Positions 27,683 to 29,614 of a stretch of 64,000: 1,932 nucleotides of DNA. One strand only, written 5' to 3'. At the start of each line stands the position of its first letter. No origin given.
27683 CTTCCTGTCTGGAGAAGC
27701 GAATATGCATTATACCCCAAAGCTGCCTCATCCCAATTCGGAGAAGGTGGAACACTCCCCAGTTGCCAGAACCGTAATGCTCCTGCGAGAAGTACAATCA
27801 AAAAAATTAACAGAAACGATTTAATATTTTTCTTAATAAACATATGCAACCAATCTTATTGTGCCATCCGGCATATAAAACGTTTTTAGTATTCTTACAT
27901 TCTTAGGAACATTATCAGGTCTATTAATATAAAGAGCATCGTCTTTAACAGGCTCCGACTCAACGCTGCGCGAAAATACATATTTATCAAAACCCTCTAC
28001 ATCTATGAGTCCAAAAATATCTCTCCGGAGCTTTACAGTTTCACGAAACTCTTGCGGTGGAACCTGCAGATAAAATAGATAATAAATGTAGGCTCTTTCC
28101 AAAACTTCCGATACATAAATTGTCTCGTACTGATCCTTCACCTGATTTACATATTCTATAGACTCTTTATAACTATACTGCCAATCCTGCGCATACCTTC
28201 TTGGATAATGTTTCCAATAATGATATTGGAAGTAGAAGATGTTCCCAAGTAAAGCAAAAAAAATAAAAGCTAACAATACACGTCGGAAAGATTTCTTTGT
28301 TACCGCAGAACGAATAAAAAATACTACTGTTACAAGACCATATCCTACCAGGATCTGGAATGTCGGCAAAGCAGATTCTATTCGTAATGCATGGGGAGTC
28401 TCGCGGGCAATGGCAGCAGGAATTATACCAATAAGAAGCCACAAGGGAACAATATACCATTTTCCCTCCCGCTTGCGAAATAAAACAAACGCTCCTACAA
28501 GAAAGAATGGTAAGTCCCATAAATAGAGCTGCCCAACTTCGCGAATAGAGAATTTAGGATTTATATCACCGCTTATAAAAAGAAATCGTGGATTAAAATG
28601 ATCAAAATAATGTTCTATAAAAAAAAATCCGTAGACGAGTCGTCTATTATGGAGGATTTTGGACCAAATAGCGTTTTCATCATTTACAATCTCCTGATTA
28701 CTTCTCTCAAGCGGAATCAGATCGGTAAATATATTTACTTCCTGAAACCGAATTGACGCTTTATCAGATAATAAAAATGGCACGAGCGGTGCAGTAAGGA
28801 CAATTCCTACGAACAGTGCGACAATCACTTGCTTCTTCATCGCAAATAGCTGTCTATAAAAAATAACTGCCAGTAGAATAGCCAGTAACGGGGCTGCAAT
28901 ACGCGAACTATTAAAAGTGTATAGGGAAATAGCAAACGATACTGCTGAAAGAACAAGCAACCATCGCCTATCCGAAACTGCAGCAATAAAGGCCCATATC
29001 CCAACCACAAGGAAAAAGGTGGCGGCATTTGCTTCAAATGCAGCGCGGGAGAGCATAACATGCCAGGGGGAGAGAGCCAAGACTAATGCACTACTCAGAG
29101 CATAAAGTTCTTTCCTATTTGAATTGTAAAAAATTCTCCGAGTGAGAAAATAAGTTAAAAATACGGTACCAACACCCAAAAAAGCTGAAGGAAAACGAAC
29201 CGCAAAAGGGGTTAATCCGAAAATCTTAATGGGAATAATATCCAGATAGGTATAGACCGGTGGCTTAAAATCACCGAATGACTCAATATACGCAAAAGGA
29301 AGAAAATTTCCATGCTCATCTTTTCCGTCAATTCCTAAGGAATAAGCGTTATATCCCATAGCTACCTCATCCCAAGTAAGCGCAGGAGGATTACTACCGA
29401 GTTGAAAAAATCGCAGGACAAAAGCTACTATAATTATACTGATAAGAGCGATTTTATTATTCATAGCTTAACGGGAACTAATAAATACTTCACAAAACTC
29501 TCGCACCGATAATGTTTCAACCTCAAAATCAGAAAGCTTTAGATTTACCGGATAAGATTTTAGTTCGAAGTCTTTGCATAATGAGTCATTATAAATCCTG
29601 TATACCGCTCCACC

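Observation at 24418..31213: Four consecutive GT39/ArnT-like paralogs (family B) in tandem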

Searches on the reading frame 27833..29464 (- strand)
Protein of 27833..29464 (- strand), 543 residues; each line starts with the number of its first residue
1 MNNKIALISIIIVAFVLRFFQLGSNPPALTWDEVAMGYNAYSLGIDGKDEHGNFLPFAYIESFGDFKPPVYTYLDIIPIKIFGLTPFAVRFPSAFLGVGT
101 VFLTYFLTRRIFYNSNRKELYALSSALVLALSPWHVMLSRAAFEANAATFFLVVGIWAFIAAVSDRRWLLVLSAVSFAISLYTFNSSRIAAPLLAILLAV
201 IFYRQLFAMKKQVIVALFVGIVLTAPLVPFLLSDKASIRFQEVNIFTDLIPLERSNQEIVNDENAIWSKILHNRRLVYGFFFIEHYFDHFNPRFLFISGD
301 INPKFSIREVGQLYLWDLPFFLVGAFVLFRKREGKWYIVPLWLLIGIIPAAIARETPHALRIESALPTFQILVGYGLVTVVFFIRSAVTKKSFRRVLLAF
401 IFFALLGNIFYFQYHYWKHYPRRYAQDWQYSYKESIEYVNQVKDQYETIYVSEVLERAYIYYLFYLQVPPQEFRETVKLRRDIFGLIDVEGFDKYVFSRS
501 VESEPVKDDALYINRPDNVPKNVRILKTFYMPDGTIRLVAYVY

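Call 5: search_protein_families(library=pfam, proteins=[window:27833-29464:-], max_evalue=0.01)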
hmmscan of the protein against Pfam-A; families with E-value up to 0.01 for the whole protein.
window:27833-29464:- (543 aa): 2 families
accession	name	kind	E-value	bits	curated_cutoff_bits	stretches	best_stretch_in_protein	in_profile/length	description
PF02366.24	PMT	-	1.8e-12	47.8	22.7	1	10-181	3-177/245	Dolichyl-phosphate-mannose-protein mannosyltransferase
PF13231.12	PMT_2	-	2.9e-10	41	26.1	1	67-228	2-158/160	Dolichyl-phosphate-mannose-protein mannosyltransferase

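Call 9: search_protein_families(library=ncbifam, proteins=[window:27833-29464:-], max_evalue=0.01)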
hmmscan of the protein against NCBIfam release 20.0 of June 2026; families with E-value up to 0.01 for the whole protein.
window:27833-29464:- (543 aa): 1 family
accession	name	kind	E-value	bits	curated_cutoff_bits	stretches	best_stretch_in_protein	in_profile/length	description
NF009784.2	PRK13279.1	equivalog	9.5e-05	21.2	567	1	67-228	61-223/539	lipid IV(A) 4-amino-4-deoxy-L-arabinosyltransferase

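Call 10: search_solved_structures(query=window:27833-29464:-, max_evalue=1, show_alignments=2)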
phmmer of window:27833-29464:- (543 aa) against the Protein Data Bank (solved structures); distinct sequences matched with E-value up to 1: 0.

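Call 11: find_encoding_contigs(protein=window:27833-29464:-, flank=10000, max_places=6)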
Protein window:27833-29464:- (543 aa): no gene with exactly this product is on record in the collection.

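Call 12: find_homologous_proteins(query=window:27833-29464:-)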
Query window:27833-29464:- (543 aa): 1910 proteins with E <= 0.001 among 8000 candidates; the best 120 are listed.
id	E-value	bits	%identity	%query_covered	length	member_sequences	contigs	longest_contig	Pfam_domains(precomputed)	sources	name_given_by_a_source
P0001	0.0e+0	1208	100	100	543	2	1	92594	PF02366.25,PF13231.13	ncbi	-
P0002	1.3e-239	815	65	100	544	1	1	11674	PF02366.25,PF13231.13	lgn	-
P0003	5.4e-236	803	65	99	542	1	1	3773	PF02366.25,PF13231.13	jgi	jgi:4-amino-4-deoxy-L-arabinose transferase-like glycosyltransferase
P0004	6.6e-224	763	60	100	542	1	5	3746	PF02366.25,PF13231.13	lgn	-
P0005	2.2e-221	754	60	100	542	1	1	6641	PF02366.25,PF13231.13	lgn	-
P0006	3.5e-220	751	60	97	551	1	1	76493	PF02366.25,PF13231.13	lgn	-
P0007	3.8e-219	747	60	99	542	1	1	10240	PF02366.25,PF13231.13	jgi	-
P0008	1.2e-218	745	60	99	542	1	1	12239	PF02366.25,PF13231.13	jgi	-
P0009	1.7e-218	745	59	100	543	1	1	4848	PF02366.25,PF13231.13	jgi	jgi:4-amino-4-deoxy-L-arabinose transferase-like glycosyltransferase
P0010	3.8e-218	744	59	100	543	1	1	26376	PF02366.25,PF13231.13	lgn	-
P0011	4.3e-218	744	60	98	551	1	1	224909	PF02366.25,PF13231.13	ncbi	-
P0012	5.1e-217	740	60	100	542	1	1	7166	PF02366.25,PF13231.13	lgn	-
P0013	8.8e-217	739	58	100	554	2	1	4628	PF02366.25,PF13231.13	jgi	-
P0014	2.1e-216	738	57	100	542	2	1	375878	PF02366.25,PF13231.13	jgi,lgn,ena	-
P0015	4.9e-215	734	60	99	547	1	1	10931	PF13231.13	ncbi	-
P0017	1.4e-212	725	57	100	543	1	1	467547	PF02366.25,PF13231.13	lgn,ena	-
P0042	1.3e-203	696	55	100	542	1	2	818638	PF02366.25,PF13231.13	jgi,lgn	jgi:4-amino-4-deoxy-L-arabinose transferase-like glycosyltransferase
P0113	4.4e-200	684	57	97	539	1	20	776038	PF02366.25,PF13231.13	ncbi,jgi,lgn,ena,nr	ncbi:MAG: hypothetical protein A3B47_00470 [Candidatus Levybacteria bacterium RIFCSPLOWO2_01_FULL_39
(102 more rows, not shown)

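Call 13: find_encoding_contigs(protein=P0001, flank=10000, max_places=3)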
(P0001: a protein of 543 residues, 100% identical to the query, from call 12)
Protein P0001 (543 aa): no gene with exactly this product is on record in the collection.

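Call 14: find_encoding_contigs(protein=P0113, flank=10000, max_places=2)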
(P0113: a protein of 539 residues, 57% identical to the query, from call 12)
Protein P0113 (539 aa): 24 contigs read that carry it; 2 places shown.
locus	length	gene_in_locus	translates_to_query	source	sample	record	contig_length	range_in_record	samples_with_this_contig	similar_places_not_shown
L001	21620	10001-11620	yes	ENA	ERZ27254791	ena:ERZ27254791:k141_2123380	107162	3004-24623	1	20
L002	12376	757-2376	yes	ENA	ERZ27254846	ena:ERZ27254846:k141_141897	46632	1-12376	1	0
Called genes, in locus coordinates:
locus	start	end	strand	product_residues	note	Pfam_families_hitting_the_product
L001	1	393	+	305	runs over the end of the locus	PF00535:Glycos_transf_2, PF10111:Glyco_tranf_2_2 (faint), PF13641:Glyco_tranf_2_3, PF13632:Glyco_trans_2_3 (weak)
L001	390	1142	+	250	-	PF00535:Glycos_transf_2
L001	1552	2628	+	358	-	PF00534:Glycos_transf_1, PF13692:Glyco_trans_1_4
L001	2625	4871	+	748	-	PF09586:YfhO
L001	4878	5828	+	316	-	PF00535:Glycos_transf_2, PF10111:Glyco_tranf_2_2 (faint), PF13641:Glyco_tranf_2_3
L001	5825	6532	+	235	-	PF00535:Glycos_transf_2, PF10111:Glyco_tranf_2_2, PF13641:Glyco_tranf_2_3 (weak)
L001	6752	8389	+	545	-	PF02366:PMT (weak), PF13231:PMT_2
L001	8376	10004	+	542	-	PF13231:PMT_2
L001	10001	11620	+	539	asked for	PF02366:PMT, PF13231:PMT_2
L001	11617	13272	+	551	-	PF13231:PMT_2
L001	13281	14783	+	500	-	-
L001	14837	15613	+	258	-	PF00535:Glycos_transf_2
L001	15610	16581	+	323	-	PF01073:3Beta_HSD, PF01370:Epimerase, PF02719:Polysacc_synt_2, PF04321:RmlD_sub_bind, PF07993:NAD_binding_4 (faint), PF16363:GDP_Man_Dehyd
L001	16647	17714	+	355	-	-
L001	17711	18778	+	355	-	PF13439:Glyco_transf_4, PF13579:Glyco_trans_4_4 (weak), PF00534:Glycos_transf_1, PF13692:Glyco_trans_1_4, PF13524:Glyco_trans_1_2 (weak), PF20706:GT4-conflict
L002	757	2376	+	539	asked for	PF02366:PMT, PF13231:PMT_2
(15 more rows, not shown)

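Call 15: find_encoding_contigs(protein=P0011, flank=10000, max_places=1)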
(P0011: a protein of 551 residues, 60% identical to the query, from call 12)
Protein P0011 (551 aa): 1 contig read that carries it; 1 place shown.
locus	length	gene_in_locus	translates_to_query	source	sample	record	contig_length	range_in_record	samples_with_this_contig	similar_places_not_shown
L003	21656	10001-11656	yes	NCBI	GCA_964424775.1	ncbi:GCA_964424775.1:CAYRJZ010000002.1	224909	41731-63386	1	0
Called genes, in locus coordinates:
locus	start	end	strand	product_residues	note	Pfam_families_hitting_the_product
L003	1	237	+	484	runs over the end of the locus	PF01943:Polysacc_synt, PF13440:Polysacc_synt_3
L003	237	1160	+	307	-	PF00535:Glycos_transf_2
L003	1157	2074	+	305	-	PF00535:Glycos_transf_2, PF13641:Glyco_tranf_2_3, PF13632:Glyco_trans_2_3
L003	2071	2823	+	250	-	PF00535:Glycos_transf_2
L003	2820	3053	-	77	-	PF18893:DUF5652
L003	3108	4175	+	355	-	PF13439:Glyco_transf_4 (weak), PF00534:Glycos_transf_1, PF13692:Glyco_trans_1_4 (weak)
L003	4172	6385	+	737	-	PF09586:YfhO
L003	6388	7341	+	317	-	PF00535:Glycos_transf_2, PF13641:Glyco_tranf_2_3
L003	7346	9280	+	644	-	-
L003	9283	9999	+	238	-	PF00535:Glycos_transf_2, PF10111:Glyco_tranf_2_2 (weak), PF13641:Glyco_tranf_2_3 (weak)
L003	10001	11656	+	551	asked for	PF02366:PMT, PF13231:PMT_2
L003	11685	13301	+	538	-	PF02366:PMT, PF13231:PMT_2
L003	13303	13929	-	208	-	-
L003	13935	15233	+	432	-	PF10131:PTPS_related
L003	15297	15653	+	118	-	-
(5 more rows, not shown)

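Call 16: find_encoding_contigs(protein=P0006, flank=10000, max_places=1)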
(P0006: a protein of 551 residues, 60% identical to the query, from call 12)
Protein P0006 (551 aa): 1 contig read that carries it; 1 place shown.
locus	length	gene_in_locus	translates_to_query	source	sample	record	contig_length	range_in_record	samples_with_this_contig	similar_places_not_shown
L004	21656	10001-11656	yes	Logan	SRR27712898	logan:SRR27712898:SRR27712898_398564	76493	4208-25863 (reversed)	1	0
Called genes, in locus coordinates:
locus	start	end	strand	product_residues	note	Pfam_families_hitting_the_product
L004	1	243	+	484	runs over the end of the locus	PF01943:Polysacc_synt, PF13440:Polysacc_synt_3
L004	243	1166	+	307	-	PF00535:Glycos_transf_2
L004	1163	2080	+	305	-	PF00535:Glycos_transf_2, PF13641:Glyco_tranf_2_3, PF13632:Glyco_trans_2_3 (weak), PF02709:Glyco_transf_7C (weak)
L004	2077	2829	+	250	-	PF00535:Glycos_transf_2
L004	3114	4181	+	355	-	PF13439:Glyco_transf_4, PF00534:Glycos_transf_1, PF13692:Glyco_trans_1_4 (weak)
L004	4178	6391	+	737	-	PF09586:YfhO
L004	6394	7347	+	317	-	PF00535:Glycos_transf_2, PF13641:Glyco_tranf_2_3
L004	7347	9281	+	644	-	-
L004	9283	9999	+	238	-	PF00535:Glycos_transf_2, PF10111:Glyco_tranf_2_2 (weak), PF13641:Glyco_tranf_2_3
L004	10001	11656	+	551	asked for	PF02366:PMT, PF13231:PMT_2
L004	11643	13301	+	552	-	PF02366:PMT, PF13231:PMT_2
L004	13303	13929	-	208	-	-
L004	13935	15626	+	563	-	PF10131:PTPS_related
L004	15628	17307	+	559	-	-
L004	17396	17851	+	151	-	-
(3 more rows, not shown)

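Call 17: find_encoding_contigs(protein=P0042, flank=10000, max_places=1)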
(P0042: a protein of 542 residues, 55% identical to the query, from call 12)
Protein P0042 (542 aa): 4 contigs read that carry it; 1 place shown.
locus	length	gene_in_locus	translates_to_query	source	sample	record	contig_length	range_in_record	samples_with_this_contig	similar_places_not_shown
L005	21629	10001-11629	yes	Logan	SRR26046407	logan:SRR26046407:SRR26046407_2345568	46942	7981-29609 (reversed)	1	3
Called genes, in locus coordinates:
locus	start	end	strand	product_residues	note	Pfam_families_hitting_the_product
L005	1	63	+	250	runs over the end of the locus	PF00535:Glycos_transf_2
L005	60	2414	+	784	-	PF09586:YfhO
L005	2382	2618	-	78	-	PF18893:DUF5652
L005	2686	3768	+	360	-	PF00534:Glycos_transf_1, PF13692:Glyco_trans_1_4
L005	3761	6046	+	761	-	PF09586:YfhO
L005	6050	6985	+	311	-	PF00535:Glycos_transf_2, PF10111:Glyco_tranf_2_2 (weak), PF13641:Glyco_tranf_2_3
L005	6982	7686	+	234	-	PF00535:Glycos_transf_2, PF10111:Glyco_tranf_2_2 (weak), PF13641:Glyco_tranf_2_3 (weak)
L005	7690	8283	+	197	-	PF13489:Methyltransf_23, PF13847:Methyltransf_31 (weak), PF08241:Methyltransf_11, PF08242:Methyltransf_12 (faint), PF13649:Methyltransf_25 (weak)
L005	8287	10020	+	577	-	PF13231:PMT_2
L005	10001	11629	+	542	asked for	PF02366:PMT, PF13231:PMT_2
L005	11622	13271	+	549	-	PF13231:PMT_2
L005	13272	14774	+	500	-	PF13231:PMT_2 (weak)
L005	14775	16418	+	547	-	PF13231:PMT_2 (weak), PF10131:PTPS_related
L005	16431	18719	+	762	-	PF00535:Glycos_transf_2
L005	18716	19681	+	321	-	PF01073:3Beta_HSD, PF01370:Epimerase, PF02719:Polysacc_synt_2, PF04321:RmlD_sub_bind, PF05368:NmrA (weak), PF07993:NAD_binding_4 (faint), PF13460:NAD_binding_10 (weak), PF16363:GDP_Man_Dehyd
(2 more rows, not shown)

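Call 24: find_encoding_contigs(protein=P0017, flank=10000, max_places=1)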
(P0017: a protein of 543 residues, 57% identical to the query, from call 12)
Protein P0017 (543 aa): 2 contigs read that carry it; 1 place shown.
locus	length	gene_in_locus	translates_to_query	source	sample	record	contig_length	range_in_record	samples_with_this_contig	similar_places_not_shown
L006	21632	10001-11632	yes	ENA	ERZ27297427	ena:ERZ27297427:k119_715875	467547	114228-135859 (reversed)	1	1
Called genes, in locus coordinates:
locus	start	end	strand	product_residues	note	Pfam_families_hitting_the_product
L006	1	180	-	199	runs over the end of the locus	-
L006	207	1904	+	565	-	PF10131:PTPS_related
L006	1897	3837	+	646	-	-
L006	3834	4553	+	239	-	PF00535:Glycos_transf_2, PF10111:Glyco_tranf_2_2, PF13641:Glyco_tranf_2_3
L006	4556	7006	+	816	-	PF09586:YfhO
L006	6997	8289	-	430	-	-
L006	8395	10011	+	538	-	PF13231:PMT_2, PF02366:PMT (weak)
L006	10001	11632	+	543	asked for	PF02366:PMT, PF13231:PMT_2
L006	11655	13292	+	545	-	PF02366:PMT (weak), PF13231:PMT_2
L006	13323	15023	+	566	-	PF02366:PMT (weak)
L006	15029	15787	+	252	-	PF00535:Glycos_transf_2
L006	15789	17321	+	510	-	-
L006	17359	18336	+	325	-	PF01073:3Beta_HSD, PF01370:Epimerase, PF02719:Polysacc_synt_2, PF04321:RmlD_sub_bind, PF07993:NAD_binding_4 (faint), PF13460:NAD_binding_10 (weak), PF16363:GDP_Man_Dehyd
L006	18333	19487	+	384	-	-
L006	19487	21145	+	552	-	PF10131:PTPS_related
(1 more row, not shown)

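Call 29: search_solved_structures(query=A1, max_evalue=1, show_alignments=2)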
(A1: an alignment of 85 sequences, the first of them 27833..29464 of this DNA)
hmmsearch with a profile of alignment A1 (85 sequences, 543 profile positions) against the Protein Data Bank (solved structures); distinct sequences matched with E-value up to 1: 2.
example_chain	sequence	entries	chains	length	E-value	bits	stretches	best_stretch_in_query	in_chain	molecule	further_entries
5ezm_A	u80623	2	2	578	1.1e-05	27.6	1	69-230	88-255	4-amino-4-deoxy-L-arabinose transferase or related glycosyltransferases of PMT family | 4-amino-4-deoxy-L-arabinose (L-Ara4N) transferase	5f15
8i9p_Lh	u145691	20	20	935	0.0014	20.6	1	99-230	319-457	dolichyl-diphosphooligosaccharide--protein glycotransferase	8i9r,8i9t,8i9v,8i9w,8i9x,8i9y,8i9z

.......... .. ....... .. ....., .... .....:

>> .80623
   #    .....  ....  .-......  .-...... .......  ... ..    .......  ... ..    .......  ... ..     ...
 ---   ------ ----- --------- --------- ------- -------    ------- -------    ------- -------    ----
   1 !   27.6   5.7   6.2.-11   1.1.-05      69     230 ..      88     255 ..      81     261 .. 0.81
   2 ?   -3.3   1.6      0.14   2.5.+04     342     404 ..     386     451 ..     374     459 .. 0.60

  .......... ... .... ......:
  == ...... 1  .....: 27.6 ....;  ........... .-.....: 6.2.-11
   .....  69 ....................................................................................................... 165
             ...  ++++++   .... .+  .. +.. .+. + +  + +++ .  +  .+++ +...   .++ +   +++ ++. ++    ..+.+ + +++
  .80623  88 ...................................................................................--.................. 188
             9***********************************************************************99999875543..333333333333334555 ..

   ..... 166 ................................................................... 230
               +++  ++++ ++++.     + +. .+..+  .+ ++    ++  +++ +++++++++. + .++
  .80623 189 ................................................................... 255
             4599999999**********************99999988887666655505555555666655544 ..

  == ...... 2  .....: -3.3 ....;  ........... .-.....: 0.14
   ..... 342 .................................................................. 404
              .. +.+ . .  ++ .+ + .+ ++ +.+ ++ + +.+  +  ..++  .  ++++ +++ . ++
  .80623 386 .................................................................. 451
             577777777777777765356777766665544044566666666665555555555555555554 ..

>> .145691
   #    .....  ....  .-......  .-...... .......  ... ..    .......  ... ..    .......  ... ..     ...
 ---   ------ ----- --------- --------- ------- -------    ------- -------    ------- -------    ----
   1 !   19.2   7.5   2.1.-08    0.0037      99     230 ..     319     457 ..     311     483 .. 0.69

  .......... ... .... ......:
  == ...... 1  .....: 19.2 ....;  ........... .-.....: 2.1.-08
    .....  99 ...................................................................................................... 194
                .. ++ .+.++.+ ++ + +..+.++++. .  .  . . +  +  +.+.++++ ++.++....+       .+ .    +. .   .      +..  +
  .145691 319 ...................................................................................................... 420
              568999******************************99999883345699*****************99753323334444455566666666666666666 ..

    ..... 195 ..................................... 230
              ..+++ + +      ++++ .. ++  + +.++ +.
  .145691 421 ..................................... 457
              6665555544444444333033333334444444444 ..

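Call 37: predict_structure(alignment_id=A1)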
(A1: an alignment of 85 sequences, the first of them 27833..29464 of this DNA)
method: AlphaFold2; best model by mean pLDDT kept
length: 543 residues; sequences in the alignment: 85
mean_pLDDT: 95.8   pTM: 0.93
mean pLDDT of the five models: 95.8, 95.4, 95.2, 94.1, 93.8
residues with pLDDT >= 90: 503; 70-90: 38; 50-70: 2; < 50: 0
segments of 3 or more residues with pLDDT < 50: none
pLDDT, mean of each block of 10 residues (from residue 1): 94 99 96 97 96 92 86 98 98 99 99 98 99 97 97 99 98 98 95 98 98 98 95 85 88 95 96 95 97 96 94 97 98 98 97 93 97 99 98 97 96 97 94 97 98 92 98 95 82 95 93 96 96 96 97
secondary structure, 60 per line:
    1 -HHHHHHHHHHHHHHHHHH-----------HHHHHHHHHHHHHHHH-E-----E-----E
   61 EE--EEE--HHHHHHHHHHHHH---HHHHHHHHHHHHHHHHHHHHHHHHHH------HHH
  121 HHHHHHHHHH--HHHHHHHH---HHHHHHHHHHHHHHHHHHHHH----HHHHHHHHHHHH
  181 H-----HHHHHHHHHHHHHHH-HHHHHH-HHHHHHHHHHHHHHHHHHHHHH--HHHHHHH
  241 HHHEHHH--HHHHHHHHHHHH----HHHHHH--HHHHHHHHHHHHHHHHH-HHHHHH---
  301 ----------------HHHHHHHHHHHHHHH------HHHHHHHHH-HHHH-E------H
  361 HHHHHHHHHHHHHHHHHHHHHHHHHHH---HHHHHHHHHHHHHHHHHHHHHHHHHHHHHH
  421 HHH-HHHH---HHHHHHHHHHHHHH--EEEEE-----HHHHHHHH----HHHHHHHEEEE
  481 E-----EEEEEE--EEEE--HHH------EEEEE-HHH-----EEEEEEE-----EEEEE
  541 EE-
elements in order: H2-19 H31-46 E60-62 E65-67 H70-82 H86-111 H118-130 H133-140 H144-164 H169-181 H187-201 H203-208 H210-231 H234-243 H250-261 H266-271 H274-290 H292-297 H317-331 H338-346 H348-351 H360-387 H391-423 H425-428 H432-445 E448-452 H458-465 H470-476 E477-481 E487-492 E495-498 E510-514 E524-530 E536-542
